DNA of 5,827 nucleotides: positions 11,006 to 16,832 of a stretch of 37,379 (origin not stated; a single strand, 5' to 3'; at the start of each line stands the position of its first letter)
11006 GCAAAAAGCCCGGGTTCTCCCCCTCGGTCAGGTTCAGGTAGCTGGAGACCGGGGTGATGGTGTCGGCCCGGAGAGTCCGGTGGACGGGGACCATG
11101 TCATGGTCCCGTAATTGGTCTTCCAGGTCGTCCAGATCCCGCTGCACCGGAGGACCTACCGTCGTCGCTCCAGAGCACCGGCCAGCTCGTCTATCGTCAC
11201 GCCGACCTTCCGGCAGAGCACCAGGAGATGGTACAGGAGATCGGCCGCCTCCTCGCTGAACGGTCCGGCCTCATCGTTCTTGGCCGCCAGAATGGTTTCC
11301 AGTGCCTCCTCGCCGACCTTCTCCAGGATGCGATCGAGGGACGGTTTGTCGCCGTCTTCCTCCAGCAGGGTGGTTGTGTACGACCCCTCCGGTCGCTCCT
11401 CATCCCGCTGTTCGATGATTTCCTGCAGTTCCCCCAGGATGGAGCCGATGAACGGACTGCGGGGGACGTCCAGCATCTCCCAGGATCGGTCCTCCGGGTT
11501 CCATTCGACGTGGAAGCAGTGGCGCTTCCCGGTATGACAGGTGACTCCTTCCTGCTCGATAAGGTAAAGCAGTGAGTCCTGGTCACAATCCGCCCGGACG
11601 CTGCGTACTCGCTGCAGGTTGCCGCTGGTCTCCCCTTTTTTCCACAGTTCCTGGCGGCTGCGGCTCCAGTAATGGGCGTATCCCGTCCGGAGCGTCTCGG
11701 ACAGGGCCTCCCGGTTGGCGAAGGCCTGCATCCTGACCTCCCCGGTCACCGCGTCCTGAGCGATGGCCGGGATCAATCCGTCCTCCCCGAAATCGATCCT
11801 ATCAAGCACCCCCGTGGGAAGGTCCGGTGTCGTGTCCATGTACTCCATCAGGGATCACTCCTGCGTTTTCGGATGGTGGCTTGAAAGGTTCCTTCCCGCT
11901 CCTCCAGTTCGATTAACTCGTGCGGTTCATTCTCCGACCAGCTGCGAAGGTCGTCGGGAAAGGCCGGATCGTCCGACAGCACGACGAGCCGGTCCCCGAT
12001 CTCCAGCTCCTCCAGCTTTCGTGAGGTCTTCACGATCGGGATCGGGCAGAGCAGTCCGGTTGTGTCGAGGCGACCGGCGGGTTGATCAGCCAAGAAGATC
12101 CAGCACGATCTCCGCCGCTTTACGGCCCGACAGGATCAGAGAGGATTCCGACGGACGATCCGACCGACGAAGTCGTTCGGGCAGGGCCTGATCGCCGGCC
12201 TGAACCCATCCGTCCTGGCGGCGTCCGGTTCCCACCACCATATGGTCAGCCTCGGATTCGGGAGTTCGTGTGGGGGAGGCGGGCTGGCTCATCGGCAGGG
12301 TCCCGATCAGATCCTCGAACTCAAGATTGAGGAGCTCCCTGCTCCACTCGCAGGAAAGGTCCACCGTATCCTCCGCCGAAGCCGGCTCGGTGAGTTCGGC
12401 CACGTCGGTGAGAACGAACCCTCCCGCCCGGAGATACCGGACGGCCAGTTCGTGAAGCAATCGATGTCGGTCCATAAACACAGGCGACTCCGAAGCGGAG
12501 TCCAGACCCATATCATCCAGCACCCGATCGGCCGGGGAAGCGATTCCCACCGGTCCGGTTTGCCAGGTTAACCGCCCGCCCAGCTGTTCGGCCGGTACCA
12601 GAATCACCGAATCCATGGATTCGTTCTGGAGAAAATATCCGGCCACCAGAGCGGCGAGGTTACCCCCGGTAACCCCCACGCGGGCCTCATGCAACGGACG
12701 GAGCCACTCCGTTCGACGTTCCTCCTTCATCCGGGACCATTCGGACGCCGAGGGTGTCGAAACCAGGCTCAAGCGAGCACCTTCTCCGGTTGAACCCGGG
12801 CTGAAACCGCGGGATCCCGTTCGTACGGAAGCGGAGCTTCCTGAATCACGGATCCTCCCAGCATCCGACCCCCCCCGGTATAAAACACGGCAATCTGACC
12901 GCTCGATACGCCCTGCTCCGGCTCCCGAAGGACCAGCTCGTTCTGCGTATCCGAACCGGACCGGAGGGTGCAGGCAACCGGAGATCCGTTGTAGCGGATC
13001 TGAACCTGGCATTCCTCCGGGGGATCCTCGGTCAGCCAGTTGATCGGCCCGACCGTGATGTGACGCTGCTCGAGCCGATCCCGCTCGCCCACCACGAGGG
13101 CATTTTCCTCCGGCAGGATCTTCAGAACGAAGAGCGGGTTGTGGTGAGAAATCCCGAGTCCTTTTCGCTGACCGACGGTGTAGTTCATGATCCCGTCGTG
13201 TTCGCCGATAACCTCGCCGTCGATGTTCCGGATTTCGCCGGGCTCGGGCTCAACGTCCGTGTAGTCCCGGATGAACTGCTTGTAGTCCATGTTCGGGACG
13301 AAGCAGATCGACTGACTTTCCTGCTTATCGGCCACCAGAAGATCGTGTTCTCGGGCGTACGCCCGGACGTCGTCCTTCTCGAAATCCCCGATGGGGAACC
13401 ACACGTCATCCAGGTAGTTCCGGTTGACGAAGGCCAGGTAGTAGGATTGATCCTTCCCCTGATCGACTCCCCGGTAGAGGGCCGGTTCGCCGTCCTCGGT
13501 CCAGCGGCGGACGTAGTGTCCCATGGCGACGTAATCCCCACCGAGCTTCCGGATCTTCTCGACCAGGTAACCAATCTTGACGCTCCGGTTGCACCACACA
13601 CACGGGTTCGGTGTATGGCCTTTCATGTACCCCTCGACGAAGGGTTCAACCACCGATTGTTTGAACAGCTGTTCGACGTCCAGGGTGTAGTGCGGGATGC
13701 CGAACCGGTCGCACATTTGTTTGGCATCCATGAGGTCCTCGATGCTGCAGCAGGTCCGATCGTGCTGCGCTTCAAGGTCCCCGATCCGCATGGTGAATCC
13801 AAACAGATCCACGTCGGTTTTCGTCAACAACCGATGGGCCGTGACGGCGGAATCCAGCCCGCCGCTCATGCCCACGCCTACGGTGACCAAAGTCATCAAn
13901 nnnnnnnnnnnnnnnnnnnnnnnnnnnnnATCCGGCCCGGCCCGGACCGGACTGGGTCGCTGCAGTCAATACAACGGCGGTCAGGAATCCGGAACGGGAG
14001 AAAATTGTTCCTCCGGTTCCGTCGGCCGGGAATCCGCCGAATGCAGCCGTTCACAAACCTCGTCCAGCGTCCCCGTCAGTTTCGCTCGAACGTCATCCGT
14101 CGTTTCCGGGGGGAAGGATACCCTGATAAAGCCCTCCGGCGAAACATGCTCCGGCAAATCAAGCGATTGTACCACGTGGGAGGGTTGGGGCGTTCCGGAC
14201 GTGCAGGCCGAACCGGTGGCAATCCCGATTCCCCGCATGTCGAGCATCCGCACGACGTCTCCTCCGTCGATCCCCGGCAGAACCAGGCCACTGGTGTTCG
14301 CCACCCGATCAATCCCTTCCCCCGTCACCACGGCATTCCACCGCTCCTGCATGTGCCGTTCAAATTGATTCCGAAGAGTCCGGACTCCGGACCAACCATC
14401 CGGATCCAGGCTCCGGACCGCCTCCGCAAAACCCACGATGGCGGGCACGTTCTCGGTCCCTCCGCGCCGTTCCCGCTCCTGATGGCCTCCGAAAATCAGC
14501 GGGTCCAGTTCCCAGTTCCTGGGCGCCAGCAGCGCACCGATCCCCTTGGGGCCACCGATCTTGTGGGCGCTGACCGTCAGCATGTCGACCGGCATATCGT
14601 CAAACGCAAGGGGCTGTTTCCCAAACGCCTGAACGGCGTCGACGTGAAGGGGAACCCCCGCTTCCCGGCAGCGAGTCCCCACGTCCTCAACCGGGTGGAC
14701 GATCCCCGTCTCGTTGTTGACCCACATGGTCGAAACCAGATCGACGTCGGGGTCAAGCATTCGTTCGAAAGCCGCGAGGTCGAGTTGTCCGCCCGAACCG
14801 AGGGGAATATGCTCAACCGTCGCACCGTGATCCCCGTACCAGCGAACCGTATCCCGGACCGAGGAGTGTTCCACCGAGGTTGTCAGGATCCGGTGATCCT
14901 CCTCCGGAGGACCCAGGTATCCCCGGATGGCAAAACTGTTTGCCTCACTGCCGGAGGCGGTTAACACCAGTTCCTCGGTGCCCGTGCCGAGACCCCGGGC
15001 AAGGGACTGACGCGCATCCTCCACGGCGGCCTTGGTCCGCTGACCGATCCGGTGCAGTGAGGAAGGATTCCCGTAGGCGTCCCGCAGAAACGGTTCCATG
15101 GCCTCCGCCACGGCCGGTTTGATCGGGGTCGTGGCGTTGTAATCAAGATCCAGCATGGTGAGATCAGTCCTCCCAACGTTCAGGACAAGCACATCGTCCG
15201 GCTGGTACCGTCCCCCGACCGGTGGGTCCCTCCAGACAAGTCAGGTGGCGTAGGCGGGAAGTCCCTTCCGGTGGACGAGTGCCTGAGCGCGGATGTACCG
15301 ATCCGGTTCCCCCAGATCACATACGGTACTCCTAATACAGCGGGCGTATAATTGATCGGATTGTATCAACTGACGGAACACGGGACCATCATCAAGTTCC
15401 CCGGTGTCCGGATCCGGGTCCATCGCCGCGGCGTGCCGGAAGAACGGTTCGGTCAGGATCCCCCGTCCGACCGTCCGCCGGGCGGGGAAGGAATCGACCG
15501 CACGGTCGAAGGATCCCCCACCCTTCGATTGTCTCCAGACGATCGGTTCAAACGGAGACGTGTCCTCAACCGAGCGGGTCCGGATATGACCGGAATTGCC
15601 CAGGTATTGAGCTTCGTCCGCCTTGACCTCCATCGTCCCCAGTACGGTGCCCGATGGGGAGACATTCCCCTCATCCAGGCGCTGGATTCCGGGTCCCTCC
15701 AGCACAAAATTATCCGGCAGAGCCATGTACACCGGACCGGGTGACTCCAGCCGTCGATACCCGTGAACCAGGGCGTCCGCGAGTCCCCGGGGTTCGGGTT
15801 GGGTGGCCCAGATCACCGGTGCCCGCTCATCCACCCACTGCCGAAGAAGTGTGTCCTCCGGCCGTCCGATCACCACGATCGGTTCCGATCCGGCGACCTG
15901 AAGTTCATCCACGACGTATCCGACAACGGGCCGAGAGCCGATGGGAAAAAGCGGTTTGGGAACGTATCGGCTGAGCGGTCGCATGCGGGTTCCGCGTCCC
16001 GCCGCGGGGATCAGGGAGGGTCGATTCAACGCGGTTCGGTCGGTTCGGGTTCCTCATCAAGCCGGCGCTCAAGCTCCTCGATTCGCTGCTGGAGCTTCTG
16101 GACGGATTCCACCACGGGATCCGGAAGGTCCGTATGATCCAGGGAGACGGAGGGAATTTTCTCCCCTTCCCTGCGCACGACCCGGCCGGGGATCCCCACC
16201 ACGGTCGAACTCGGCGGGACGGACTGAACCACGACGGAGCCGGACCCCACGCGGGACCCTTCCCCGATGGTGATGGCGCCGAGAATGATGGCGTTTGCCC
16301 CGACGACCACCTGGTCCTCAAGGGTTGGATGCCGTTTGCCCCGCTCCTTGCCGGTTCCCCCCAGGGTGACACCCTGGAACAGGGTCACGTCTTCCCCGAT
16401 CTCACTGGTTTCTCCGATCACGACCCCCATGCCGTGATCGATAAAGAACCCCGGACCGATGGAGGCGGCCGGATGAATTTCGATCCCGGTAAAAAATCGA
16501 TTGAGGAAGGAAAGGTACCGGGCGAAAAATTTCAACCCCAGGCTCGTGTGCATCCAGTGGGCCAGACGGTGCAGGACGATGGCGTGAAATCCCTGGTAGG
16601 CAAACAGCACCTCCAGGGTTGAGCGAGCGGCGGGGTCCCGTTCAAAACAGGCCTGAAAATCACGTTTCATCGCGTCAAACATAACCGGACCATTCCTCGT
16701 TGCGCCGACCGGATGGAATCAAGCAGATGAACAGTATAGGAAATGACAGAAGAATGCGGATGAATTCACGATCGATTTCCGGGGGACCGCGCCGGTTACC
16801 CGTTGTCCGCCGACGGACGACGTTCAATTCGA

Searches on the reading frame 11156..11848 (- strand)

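Call 10: search_protein_families(library=pfam, proteins=[window:11156-11848:-], max_evalue=0.001)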
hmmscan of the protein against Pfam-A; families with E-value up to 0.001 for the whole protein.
window:11156-11848:- (230 aa): 2 families
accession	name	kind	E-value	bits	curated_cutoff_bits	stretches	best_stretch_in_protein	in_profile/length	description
PF01502.23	PRA-CH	-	3.2e-34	117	27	1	40-113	1-74/74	Phosphoribosyl-AMP cyclohydrolase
PF01503.22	PRA-PH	-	2.3e-19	70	21.3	1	139-229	2-85/86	Phosphoribosyl-ATP pyrophosphohydrolase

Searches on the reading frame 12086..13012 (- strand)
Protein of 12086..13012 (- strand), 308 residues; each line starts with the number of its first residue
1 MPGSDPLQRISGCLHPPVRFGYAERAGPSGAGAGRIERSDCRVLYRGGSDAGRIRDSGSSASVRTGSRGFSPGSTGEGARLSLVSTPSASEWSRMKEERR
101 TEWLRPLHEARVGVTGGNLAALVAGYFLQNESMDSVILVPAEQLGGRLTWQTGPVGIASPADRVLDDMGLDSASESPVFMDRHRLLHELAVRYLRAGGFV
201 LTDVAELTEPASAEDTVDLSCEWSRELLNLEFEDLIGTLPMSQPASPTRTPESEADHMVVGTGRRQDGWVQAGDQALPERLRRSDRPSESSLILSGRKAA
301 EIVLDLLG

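Call 10: search_protein_families(library=pfam, proteins=[window:12086-13012:-], max_evalue=0.001)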
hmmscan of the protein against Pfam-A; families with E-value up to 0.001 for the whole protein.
window:12086-13012:- (308 aa): 0 families

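Call 30: search_protein_families(library=pfam, proteins=[window:12086-13012:-], max_evalue=1)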
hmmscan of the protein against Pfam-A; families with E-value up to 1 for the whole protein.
window:12086-13012:- (308 aa): 1 family
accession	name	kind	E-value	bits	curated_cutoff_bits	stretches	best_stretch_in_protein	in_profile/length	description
PF22149.1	Tt1219-like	-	0.18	11.8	27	1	60-99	140-182/191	Type IV pilin Tt1219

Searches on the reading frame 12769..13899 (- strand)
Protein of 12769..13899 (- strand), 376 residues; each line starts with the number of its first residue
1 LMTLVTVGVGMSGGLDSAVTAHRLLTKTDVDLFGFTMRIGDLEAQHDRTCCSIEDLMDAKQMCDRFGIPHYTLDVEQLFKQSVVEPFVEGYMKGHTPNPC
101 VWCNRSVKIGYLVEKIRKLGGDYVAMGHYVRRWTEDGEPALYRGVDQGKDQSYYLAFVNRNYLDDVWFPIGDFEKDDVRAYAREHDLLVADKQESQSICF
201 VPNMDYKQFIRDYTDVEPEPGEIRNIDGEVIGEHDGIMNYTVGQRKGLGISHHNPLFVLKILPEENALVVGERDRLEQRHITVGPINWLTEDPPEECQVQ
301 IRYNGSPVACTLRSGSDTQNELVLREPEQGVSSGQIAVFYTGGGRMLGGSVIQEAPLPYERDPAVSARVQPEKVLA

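Call 10: search_protein_families(library=pfam, proteins=[window:12769-13899:-], max_evalue=0.001)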
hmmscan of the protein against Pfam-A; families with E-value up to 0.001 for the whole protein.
window:12769-13899:- (376 aa): 4 families
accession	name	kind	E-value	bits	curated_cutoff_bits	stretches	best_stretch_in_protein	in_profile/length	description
PF03054.22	tRNA_Me_trans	-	1.1e-64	218.2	20.6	1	6-202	2-201/202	tRNA methyl transferase HUP domain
PF20259.3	tRNA_Me_trans_M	-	3.2e-21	75.1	27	1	207-272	1-66/66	tRNA methyl transferase PRC-barrel domain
PF20258.4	tRNA_Me_trans_C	-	1.4e-15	57.8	20.6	1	279-352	2-77/77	Aminomethyltransferase beta-barrel domain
PF00733.27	Asn_synthase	-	0.00057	20.1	21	1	1-77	14-81/354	Asparagine synthase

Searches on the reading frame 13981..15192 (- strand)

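Call 10: search_protein_families(library=pfam, proteins=[window:13981-15192:-], max_evalue=0.001)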
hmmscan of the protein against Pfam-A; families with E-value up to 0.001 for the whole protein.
window:13981-15192:- (403 aa): 2 families
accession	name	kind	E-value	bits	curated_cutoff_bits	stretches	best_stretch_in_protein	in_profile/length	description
PF00266.25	Aminotran_5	-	3.7e-64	217.5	21.5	1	16-365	3-364/371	Aminotransferase class-V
PF01212.27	Beta_elim_lyase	-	1.2e-05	25.2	27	1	69-223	44-210/288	Beta-eliminating lyase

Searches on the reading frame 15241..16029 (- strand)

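Call 10: search_protein_families(library=pfam, proteins=[window:15241-16029:-], max_evalue=0.001)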
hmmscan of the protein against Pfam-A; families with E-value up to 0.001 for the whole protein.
window:15241-16029:- (262 aa): 2 families
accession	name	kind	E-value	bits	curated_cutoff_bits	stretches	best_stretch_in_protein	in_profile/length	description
PF00483.29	NTP_transferase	-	3e-14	53.6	21.2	1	6-111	3-114/245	Nucleotidyl transferase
PF12804.13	NTP_transf_3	-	1.9e-11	44.8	27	1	6-110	2-99/160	MobA-like NTP transferase domain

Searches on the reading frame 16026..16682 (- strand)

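Call 10: search_protein_families(library=pfam, proteins=[window:16026-16682:-], max_evalue=0.001)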
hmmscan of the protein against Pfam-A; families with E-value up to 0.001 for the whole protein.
window:16026-16682:- (218 aa): 3 families
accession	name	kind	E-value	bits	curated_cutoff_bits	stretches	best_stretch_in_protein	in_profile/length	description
PF00132.30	Hexapep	-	3.6e-10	39.5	27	1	118-151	1-34/36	Bacterial transferase hexapeptide (six repeats)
PF06426.19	SATase_N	-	1.3e-06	29.1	21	1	3-35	71-103/105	Serine acetyltransferase, N-terminal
PF14602.12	Hexapep_2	-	0.00045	20.3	27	1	121-151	4-32/34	Hexapeptide repeat of succinyl-transferase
